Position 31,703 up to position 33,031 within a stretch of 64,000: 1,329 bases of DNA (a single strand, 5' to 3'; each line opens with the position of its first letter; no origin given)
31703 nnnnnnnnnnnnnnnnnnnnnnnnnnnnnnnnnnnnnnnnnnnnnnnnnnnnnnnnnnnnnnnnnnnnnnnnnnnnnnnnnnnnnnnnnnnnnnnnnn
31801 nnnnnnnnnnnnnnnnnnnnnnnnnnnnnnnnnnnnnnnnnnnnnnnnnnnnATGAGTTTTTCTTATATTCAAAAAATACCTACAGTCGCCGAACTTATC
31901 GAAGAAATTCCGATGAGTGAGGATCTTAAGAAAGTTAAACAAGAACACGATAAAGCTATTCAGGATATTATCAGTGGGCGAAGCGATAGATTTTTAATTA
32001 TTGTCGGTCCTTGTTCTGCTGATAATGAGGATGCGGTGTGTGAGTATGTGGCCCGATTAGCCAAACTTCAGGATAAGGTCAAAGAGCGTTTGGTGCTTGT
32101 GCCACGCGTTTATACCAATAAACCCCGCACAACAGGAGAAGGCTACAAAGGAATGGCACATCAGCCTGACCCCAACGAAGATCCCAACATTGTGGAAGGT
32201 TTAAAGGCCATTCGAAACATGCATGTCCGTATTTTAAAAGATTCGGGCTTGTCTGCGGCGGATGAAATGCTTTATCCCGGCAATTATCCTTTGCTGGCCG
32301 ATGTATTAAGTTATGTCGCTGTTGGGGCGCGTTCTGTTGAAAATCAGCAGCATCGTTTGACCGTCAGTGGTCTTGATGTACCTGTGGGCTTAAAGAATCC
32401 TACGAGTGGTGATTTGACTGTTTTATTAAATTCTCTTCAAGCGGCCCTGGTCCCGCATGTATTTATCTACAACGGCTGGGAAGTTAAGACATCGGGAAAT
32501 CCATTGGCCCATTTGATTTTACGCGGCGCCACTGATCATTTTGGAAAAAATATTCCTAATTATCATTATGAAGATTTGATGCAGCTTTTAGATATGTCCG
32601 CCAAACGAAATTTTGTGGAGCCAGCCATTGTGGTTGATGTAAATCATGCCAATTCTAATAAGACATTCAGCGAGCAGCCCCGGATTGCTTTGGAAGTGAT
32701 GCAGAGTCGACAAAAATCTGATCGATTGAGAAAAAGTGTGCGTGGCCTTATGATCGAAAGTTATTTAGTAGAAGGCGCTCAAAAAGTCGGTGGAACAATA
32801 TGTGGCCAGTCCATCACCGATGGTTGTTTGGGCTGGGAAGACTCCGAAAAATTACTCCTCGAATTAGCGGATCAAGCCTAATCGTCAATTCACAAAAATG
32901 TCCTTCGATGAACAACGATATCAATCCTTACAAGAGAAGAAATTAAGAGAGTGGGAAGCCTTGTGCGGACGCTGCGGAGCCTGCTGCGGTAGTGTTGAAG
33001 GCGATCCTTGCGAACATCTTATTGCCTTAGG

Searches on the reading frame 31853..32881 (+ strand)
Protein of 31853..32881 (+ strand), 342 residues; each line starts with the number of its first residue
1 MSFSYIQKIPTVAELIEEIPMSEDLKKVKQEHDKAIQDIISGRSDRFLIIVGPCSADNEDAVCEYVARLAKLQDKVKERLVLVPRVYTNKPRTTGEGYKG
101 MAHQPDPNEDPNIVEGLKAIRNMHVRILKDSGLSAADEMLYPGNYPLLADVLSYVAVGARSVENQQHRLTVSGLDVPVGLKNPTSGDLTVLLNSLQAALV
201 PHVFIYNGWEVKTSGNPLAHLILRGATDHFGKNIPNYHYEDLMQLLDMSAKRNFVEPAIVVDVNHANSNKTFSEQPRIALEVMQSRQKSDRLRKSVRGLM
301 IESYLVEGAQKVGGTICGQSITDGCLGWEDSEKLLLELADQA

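Call 8: search_protein_families(library=pfam, proteins=[window:31853-32881:+])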
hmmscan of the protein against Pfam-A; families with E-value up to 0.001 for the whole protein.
window:31853-32881:+ (342 aa): 1 family
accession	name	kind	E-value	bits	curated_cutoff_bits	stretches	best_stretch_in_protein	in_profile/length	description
PF00793.26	DAHP_synth_1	-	1e-50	172.6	25.5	1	34-334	8-268/270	DAHP synthetase I family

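Call 10: find_related_loci(query=window:31853-32881:+, collection=genome_contigs, flank=4000)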
Query window:31853-32881:+ (342 aa) in genome_contigs; peptide patterns used: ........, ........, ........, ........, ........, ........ (x = any residue, [..] = any of these).
599 stretches matched a pattern (row limit reached: there are more); 594 encode a relative of the query (tblastn E <= 1e-3); the best 80 are kept; 80 distinct loci.
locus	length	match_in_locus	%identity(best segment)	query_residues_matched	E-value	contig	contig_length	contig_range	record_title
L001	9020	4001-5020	69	1-340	8e-172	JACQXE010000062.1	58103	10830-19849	MAG: Nitrospirae bacterium isolate NC_groundwater_1507_Pr4_B-0.1um_42_5 SR1-18-B1_scaffold_432359, whole genome shotgun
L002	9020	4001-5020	70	1-340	1e-170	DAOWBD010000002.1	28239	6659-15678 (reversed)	MAG TPA_asm: Candidatus Omnitrophota bacterium isolate CSMAG_1852 CSMAG_1852_k141_874702_length_28239_cov_14.1350, whole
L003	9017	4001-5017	68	1-339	3e-170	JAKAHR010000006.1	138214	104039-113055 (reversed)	MAG: Nitrospirae bacterium isolate WY3.bin121 NODE_162_length_138214_cov_3.623810, whole genome shotgun sequence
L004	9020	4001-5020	68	1-340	1e-169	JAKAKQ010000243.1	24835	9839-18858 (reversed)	MAG: Nitrospirae bacterium isolate WY4.bin7 NODE_2372_length_24835_cov_1.737534, whole genome shotgun sequence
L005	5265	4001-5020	70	1-340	2e-170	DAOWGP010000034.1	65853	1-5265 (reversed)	MAG TPA_asm: Candidatus Omnitrophota bacterium isolate CSMAG_1994 CSMAG_1994_k141_3478451_length_65853_cov_56.1551, whol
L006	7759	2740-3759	69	1-340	3e-169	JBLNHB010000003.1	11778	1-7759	MAG: bacterium isolate MAG5 PRJNA1031785_bin1_renamed_2, whole genome shotgun sequence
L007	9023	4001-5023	69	1-341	1e-168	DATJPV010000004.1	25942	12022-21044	MAG TPA_asm: Patescibacteria group bacterium isolate SMAG_U14922 k141_3296821, whole genome shotgun sequence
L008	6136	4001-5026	67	1-342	1e-169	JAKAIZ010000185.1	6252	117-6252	MAG: Nitrospirae bacterium isolate WY3.bin57 NODE_25196_length_6252_cov_1.866612, whole genome shotgun sequence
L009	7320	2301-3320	69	1-340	2e-166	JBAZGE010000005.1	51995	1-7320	MAG: Candidatus Omnitrophota bacterium isolate SO_2017_LW3_37 NODE_1357_length_51995_cov_2.524948_LW162_2017, whole geno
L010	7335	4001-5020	65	1-340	3e-166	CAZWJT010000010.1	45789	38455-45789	MAG TPA_asm: uncultured Planctomycetia bacterium isolate binchicken_co115_34 genome assembly, contig: NODE_1424_length_4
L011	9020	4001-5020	67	1-340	8e-165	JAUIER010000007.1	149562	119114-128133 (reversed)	MAG: bacterium isolate 8_bin.41 NODE_211_length_149562_cov_1.322327, whole genome shotgun sequence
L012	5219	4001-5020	67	1-340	1e-165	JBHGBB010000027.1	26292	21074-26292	MAG: bacterium isolate SBS.BIN.55 SBSBIN55_contig_27, whole genome shotgun sequence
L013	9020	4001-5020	66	1-340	2e-164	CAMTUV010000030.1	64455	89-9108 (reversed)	MAG: uncultured Nitrospirae bacterium isolate G03_MAG_00019 genome assembly, contig: G03_MAG_00019_000000000023, whole g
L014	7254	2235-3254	67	1-340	3e-164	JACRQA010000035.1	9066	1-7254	MAG: Nitrospirae bacterium isolate NC_groundwater_2001_Pr3_S-0.65um_47_4 SR2-18-Sp65_coassembly_scaffold_15370, whole ge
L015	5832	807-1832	67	1-342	1e-164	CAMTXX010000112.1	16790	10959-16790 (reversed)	MAG: uncultured Nitrospira sp. isolate G04_MAG_00034 genome assembly, contig: G04_MAG_00034_000000000064, whole genome s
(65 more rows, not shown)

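Call 18: find_encoding_contigs(protein=window:31853-32881:+, flank=3000, max_places=10)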
Protein window:31853-32881:+ (342 aa): no gene with exactly this product is on record in the collection.

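Call 19: find_homologous_proteins(query=window:31853-32881:+, max_evalue=1e-100)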
Query window:31853-32881:+ (342 aa): 7926 proteins with E <= 1e-100 among 8000 candidates; the best 120 are listed.
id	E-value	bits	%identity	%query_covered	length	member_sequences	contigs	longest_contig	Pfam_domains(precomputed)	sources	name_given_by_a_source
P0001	6.1e-225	764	100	100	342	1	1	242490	PF00793.27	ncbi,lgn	-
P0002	1.7e-199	680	-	-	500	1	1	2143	PF00793.27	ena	-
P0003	2.8e-186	636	-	-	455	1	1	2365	PF00793.27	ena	-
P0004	7.8e-171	586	72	99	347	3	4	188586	PF00793.27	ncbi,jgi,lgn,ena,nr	ncbi:MAG TPA: 3-deoxy-7-phosphoheptulonate synthase [Candidatus Omnitrophica bacterium]|nr:MAG: 3-de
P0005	4.2e-169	580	-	-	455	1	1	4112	PF00793.27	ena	-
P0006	2.1e-165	568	71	99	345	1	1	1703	PF00793.27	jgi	jgi:3-deoxy-7-phosphoheptulonate synthase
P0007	2.9e-165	567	71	99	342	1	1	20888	PF00793.27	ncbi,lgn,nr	ncbi:MAG: 3-deoxy-7-phosphoheptulonate synthase [Candidatus Omnitrophica bacterium]|nr:3-deoxy-7-pho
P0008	1.5e-163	562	70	99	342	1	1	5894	PF00793.27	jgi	jgi:3-deoxy-7-phosphoheptulonate synthase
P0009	2.5e-163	561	71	100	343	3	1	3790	PF00793.27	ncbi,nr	ncbi:MAG TPA: 3-deoxy-7-phosphoheptulonate synthase [Candidatus Omnitrophota bacterium]|nr:3-deoxy-7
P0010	5.6e-163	560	69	99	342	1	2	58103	PF00793.27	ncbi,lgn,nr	ncbi:MAG: 3-deoxy-7-phosphoheptulonate synthase [Nitrospirae bacterium]|nr:3-deoxy-7-phosphoheptulon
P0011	1.2e-162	559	71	99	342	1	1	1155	PF00793.27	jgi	jgi:3-deoxy-7-phosphoheptulonate synthase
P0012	1.3e-162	559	70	99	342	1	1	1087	PF00793.27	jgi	jgi:3-deoxy-7-phosphoheptulonate synthase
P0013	2.0e-162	558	70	99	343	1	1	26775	PF00793.27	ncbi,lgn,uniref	ncbi:2-keto-3-deoxy-D-arabino-heptulosonate-7-phosphate synthase I alpha [hydrothermal vent metageno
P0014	4.5e-162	557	70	99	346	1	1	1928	PF00793.27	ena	-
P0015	7.7e-162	556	69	99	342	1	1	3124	PF00793.27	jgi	jgi:3-deoxy-7-phosphoheptulonate synthase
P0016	8.0e-162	556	71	99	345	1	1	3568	PF00793.27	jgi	-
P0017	8.2e-162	556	69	99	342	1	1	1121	PF00793.27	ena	-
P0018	9.3e-162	556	69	99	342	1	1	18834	PF00793.27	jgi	jgi:3-deoxy-7-phosphoheptulonate synthase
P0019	1.1e-161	556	69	100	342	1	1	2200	PF00793.27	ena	-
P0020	1.5e-161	555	69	100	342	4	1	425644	PF00793.27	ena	-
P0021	1.7e-161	555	70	99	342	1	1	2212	PF00793.27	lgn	-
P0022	1.7e-161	555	70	99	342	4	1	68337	PF00793.27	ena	-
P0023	2.4e-161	555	69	99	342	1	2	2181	PF00793.27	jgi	-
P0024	3.2e-161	554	70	99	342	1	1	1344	PF00793.27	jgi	jgi:3-deoxy-7-phosphoheptulonate synthase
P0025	3.6e-161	554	69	99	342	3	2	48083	PF00793.27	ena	-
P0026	4.1e-161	554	69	99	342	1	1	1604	PF00793.27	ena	-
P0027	4.2e-161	554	69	99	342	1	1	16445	PF00793.27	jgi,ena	-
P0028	5.6e-161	553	69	99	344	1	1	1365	PF00793.27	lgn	-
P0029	5.7e-161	553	69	100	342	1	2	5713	PF00793.27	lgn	-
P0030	5.9e-161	553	69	99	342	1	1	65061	PF00793.27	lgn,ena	-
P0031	6.2e-161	553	69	99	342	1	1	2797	PF00793.27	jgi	jgi:3-deoxy-7-phosphoheptulonate synthase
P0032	6.7e-161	553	70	100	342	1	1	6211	PF00793.27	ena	-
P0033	6.8e-161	553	69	99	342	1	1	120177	PF00793.27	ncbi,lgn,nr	ncbi:MAG: 3-deoxy-7-phosphoheptulonate synthase [Nitrospiraceae bacterium]|nr:3-deoxy-7-phosphoheptu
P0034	6.8e-161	553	68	100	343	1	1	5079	PF00793.27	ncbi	-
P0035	8.2e-161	553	70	99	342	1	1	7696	PF00793.27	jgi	jgi:3-deoxy-7-phosphoheptulonate synthase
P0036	8.6e-161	553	68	100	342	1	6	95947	PF00793.27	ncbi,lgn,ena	-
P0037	1.0e-160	552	69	99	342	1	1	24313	PF00793.27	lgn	-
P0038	1.0e-160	552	70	99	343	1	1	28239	PF00793.27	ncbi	-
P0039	1.1e-160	552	68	100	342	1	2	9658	PF00793.27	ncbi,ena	-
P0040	1.5e-160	552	68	99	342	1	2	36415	PF00793.27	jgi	-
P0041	1.5e-160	552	68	99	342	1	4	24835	PF00793.27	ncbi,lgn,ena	-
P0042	1.6e-160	552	68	100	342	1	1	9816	PF00793.27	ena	-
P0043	1.6e-160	552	69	99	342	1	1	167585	PF00793.27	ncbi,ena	-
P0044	1.7e-160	552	69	99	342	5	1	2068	PF00793.27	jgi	jgi:3-deoxy-7-phosphoheptulonate synthase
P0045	1.7e-160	552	68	99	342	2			PF00793.27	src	-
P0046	2.0e-160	552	70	99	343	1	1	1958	PF00793.27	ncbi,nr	ncbi:MAG: 3-deoxy-7-phosphoheptulonate synthase [Candidatus Omnitrophica bacterium]|nr:3-deoxy-7-pho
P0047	2.2e-160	551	68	100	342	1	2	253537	PF00793.27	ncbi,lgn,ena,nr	ncbi:MAG: 3-deoxy-7-phosphoheptulonate synthase [Nitrospiraceae bacterium]|nr:3-deoxy-7-phosphoheptu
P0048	2.4e-160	551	68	99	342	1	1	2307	PF00793.27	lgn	-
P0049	3.0e-160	551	69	99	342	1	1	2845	PF00793.27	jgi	-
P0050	3.1e-160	551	69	99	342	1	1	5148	PF00793.27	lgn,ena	-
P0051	3.6e-160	551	68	99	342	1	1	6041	PF00793.27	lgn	-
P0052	3.6e-160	551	69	99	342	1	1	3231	PF00793.27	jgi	jgi:3-deoxy-7-phosphoheptulonate synthase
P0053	3.9e-160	551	70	99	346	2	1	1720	PF00793.27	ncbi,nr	ncbi:MAG: 3-deoxy-7-phosphoheptulonate synthase [Candidatus Omnitrophica bacterium]|nr:3-deoxy-7-pho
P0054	4.0e-160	551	68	100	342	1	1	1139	PF00793.27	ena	-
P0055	4.2e-160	550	70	99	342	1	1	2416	PF00793.27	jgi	-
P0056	4.2e-160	550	69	99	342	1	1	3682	PF00793.27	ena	-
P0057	4.9e-160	550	68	100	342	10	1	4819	PF00793.27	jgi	jgi:3-deoxy-7-phosphoheptulonate synthase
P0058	5.0e-160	550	70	99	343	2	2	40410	PF00793.27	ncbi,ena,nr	ncbi:MAG: 3-deoxy-7-phosphoheptulonate synthase [Candidatus Omnitrophica bacterium]|nr:3-deoxy-7-pho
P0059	5.4e-160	550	68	100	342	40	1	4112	PF00793.27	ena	-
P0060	5.6e-160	550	68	100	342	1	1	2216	PF00793.27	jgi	-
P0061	5.7e-160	550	69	99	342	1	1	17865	PF00793.27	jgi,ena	-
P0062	5.9e-160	550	69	99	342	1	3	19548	PF00793.27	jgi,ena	-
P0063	8.1e-160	550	69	99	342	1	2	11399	PF00793.27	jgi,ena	-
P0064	8.3e-160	549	69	99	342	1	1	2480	PF00793.27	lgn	-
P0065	1.0e-159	549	68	99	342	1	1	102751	PF00793.27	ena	-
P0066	1.1e-159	549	68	99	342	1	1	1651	PF00793.27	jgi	jgi:3-deoxy-7-phosphoheptulonate synthase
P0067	1.3e-159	549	69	99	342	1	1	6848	PF00793.27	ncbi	-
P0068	1.4e-159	549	69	99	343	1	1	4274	PF00793.27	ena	-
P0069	1.4e-159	549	69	100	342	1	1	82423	PF00793.27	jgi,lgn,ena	-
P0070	1.4e-159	549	68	99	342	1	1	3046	PF00793.27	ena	-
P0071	1.6e-159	549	68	99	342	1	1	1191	PF00793.27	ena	-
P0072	1.9e-159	548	70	99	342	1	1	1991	PF00793.27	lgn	-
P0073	2.0e-159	548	69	99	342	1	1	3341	PF00793.27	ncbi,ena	-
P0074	2.1e-159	548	68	99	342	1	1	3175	PF00793.27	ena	-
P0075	2.1e-159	548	69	99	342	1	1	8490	PF00793.27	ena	-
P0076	2.1e-159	548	68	99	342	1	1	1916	PF00793.27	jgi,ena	-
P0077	2.1e-159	548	68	99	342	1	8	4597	PF00793.27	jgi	jgi:3-deoxy-7-phosphoheptulonate synthase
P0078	2.1e-159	548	69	99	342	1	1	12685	PF00793.27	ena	-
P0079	2.3e-159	548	70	100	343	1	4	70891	PF00793.27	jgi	jgi:3-deoxy-7-phosphoheptulonate synthase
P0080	2.8e-159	548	68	99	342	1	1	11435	PF00793.27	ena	-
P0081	2.9e-159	548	69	99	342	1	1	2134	PF00793.27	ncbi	-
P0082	3.6e-159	547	68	100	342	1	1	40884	PF00793.27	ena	-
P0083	3.7e-159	547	68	100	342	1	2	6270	PF00793.27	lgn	-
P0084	3.8e-159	547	68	99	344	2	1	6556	PF00793.27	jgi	jgi:3-deoxy-7-phosphoheptulonate synthase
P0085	4.0e-159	547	67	99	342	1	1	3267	PF00793.27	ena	-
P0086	4.9e-159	547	68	100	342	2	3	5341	PF00793.27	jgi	jgi:3-deoxy-7-phosphoheptulonate synthase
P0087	5.4e-159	547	68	99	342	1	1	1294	PF00793.27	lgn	-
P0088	5.5e-159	547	68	99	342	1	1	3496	PF00793.27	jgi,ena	-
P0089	5.6e-159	547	69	99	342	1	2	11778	PF00793.27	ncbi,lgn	ncbi:MAG: 3-deoxy-7-phosphoheptulonate synthase [bacterium]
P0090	6.3e-159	547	69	100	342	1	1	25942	PF00793.27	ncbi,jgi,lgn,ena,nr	ncbi:MAG TPA: 3-deoxy-7-phosphoheptulonate synthase [Patescibacteria group bacterium]|nr:3-deoxy-7-p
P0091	6.6e-159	547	67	100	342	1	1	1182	PF00793.27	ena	-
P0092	6.9e-159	546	69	100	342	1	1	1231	PF00793.27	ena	-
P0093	7.0e-159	546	68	100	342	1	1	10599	PF00793.27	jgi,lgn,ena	-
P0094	9.3e-159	546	69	99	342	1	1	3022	PF00793.27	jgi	jgi:3-deoxy-7-phosphoheptulonate synthase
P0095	9.4e-159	546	68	99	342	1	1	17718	PF00793.27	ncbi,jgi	jgi:3-deoxy-7-phosphoheptulonate synthase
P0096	1.1e-158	546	69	99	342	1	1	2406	PF00793.27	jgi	-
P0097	1.1e-158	546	66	99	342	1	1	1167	PF00793.27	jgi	jgi:3-deoxy-7-phosphoheptulonate synthase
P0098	1.1e-158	546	68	99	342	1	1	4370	PF00793.27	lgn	-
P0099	1.2e-158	546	71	99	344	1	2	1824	PF00793.27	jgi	-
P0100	1.2e-158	546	69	99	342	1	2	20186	PF00793.27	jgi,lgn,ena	-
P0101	1.4e-158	545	69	100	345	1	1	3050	PF00793.27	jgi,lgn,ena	-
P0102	1.4e-158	545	68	99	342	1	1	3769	PF00793.27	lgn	-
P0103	1.5e-158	545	68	99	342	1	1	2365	PF00793.27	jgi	-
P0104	1.5e-158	545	69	99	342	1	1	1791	PF00793.27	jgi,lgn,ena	-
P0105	1.5e-158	545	69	99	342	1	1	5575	PF00793.27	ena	-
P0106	1.6e-158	545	68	100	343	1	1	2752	PF00793.27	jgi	jgi:3-deoxy-7-phosphoheptulonate synthase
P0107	1.8e-158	545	67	100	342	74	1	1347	PF00793.27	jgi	jgi:3-deoxy-7-phosphoheptulonate synthase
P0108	1.9e-158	545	67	100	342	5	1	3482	PF00793.27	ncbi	ncbi:MAG: 3-deoxy-7-phosphoheptulonate synthase [Acidobacteriota bacterium]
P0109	2.0e-158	545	68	99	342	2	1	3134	PF00793.27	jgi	jgi:3-deoxy-7-phosphoheptulonate synthase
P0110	2.2e-158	545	68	99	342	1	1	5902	PF00793.27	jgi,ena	-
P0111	2.3e-158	545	67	99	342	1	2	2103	PF00793.27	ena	-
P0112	2.3e-158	545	67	99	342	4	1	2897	PF00793.27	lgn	-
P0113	2.3e-158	545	69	99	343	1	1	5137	PF00793.27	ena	-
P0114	2.6e-158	545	68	99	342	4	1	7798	PF00793.27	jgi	jgi:3-deoxy-7-phosphoheptulonate synthase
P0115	2.6e-158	545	67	99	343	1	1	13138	PF00793.27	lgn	-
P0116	2.8e-158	544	67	99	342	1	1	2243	PF00793.27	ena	-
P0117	3.4e-158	544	69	99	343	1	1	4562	PF00793.27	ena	-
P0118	3.4e-158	544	69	99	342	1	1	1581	PF00793.27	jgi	-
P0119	3.6e-158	544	68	99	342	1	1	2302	PF00793.27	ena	-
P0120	3.7e-158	544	66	99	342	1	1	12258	PF00793.27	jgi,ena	-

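Call 20: find_encoding_contigs(protein=P0002, flank=3000, max_places=5)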
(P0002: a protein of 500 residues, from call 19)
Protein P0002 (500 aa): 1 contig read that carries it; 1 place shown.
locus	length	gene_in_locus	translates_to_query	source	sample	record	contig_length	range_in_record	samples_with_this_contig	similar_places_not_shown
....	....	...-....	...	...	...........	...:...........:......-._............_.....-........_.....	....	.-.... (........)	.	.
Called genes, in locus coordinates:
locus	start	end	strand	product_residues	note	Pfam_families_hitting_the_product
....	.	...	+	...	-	?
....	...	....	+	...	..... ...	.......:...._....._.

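Call 21: find_encoding_contigs(protein=P0003, flank=3000, max_places=5)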
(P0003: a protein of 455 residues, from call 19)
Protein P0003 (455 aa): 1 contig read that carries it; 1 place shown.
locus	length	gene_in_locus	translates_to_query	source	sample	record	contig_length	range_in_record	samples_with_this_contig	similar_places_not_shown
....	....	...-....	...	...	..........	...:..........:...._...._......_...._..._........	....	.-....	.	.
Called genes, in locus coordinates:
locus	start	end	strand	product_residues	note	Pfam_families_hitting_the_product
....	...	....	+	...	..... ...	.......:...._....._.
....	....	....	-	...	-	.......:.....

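Call 22: find_encoding_contigs(protein=P0005, flank=3000, max_places=5)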
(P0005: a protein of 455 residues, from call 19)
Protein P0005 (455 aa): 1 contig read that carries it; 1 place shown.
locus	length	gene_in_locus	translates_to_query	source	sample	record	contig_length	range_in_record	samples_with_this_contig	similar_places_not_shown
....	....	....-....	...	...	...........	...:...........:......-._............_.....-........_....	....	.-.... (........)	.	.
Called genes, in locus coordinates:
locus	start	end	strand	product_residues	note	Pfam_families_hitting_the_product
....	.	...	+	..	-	?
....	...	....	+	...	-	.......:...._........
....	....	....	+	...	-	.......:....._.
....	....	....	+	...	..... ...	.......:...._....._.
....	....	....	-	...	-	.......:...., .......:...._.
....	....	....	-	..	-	?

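Call 23: find_encoding_contigs(protein=P0001, flank=1000, max_places=3)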
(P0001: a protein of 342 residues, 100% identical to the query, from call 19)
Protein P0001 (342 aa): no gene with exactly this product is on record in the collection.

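Call 29: find_encoding_contigs(protein=P0004, flank=3000, max_places=4)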
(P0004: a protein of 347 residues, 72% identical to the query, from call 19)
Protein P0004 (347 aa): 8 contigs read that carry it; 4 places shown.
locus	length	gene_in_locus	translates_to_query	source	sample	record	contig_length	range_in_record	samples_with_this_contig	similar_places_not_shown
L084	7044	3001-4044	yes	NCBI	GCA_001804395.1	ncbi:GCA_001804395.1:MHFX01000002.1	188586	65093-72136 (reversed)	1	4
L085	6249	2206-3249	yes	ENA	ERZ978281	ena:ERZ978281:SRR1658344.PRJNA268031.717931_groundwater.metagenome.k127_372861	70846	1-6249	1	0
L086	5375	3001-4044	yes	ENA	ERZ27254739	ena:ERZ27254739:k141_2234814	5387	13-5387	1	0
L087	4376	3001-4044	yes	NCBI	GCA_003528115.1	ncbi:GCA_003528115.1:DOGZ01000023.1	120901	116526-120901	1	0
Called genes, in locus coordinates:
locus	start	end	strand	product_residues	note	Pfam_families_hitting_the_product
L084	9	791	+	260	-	PF00218:IGPS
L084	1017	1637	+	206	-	PF00697:PRAI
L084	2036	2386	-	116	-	PF07661:MORN_2 (faint)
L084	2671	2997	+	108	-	-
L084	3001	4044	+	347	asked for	PF00793:DAHP_synth_1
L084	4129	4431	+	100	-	-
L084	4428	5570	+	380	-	PF04389:Peptidase_M28, PF01546:Peptidase_M20, PF07687:M20_dimer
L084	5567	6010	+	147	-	-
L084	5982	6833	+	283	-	PF11306:DUF3108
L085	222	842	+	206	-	PF00697:PRAI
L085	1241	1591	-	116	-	PF07661:MORN_2 (faint)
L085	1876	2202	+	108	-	-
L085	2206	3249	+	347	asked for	PF00793:DAHP_synth_1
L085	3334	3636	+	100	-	-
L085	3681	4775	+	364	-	PF04389:Peptidase_M28, PF01546:Peptidase_M20, PF07687:M20_dimer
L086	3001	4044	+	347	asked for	PF00793:DAHP_synth_1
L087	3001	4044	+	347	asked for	PF00793:DAHP_synth_1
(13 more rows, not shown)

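Call 30: find_encoding_contigs(protein=P0007, flank=3000, max_places=4)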
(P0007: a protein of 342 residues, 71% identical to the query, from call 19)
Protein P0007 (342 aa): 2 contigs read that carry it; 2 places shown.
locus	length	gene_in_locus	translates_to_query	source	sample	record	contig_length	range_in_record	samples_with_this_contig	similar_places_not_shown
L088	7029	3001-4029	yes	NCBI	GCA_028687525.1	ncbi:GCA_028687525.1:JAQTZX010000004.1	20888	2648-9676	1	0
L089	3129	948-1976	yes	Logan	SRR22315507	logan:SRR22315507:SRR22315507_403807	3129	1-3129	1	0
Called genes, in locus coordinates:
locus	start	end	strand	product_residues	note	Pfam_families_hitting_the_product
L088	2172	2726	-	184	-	PF07963:N_methyl, PF22434:PilW_C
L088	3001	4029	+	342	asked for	PF00793:DAHP_synth_1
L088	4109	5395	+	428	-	PF01590:GAF, PF13185:GAF_2, PF13492:GAF_3, PF13487:HD_5, PF01966:HD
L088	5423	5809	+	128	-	PF03819:MazG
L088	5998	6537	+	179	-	PF00160:Pro_isomerase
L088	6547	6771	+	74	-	-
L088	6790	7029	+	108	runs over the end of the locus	-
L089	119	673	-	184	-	PF07963:N_methyl, PF22434:PilW_C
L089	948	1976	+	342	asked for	PF00793:DAHP_synth_1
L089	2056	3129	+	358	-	?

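Call 31: find_encoding_contigs(protein=P0009, flank=3000, max_places=4)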
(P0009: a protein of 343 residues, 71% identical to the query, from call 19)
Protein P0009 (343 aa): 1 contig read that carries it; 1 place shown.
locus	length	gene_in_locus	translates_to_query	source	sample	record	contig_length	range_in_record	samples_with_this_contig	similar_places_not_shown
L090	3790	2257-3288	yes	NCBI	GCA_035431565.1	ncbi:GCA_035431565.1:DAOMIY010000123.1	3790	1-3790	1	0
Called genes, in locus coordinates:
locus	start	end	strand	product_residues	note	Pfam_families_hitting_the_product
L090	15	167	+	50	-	-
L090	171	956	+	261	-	PF00218:IGPS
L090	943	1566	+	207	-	PF00697:PRAI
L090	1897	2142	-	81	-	-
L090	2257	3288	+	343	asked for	PF00793:DAHP_synth_1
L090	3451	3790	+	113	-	?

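Call 69: search_protein_families(library=pfam, proteins=[L084:4129-4431:+, L209:5357-6571:-, L207:2380-3138:+], max_evalue=0.1)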
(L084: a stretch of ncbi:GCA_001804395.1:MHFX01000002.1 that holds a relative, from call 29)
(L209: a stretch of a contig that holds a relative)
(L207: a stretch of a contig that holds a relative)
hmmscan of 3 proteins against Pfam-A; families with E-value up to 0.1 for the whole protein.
L084:4129-4431:+ (100 aa): 2 families
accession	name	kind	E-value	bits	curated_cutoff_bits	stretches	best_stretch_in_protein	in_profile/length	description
PF18658.7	zf-C2H2_12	-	6.8e-05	22.9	27.3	1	43-72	18-47/64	Spin-doc zinc-finger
PF13248.11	Zn_ribbon_3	-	0.028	14.3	27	1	30-49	4-22/26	zinc-ribbon domain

L209:5357-6571:- (405 aa): 5 families
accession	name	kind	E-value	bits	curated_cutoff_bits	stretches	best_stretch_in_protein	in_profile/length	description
PF00232.24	Glyco_hydro_1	-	1.5e-80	271.3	22.6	2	4-214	5-220/453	Glycosyl hydrolase family 1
PF00150.24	Cellulase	-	9e-05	22.5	23.5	1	52-155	25-130/272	Cellulase (glycosyl hydrolase family 5)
PF00331.26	Glyco_hydro_10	-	0.003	17.3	22.1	0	68-156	44-130/311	Glycosyl hydrolase family 10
PF02449.21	Glyco_hydro_42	-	0.0096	15.7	21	1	51-118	13-78/376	Beta-galactosidase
PF05625.17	PAXNEB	-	0.011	15.2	28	1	29-156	117-251/366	PAXNEB protein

L207:2380-3138:+ (253 aa): 2 families
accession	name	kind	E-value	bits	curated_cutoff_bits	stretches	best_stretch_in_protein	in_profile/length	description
PF04452.19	Methyltrans_RNA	-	1.9e-36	125.6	23.9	1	90-252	2-164/165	RNA methyltransferase domain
PF20260.4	PUA_4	-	0.002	18.6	23.9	1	37-77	1-41/48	RNA methyltransferase PUA domain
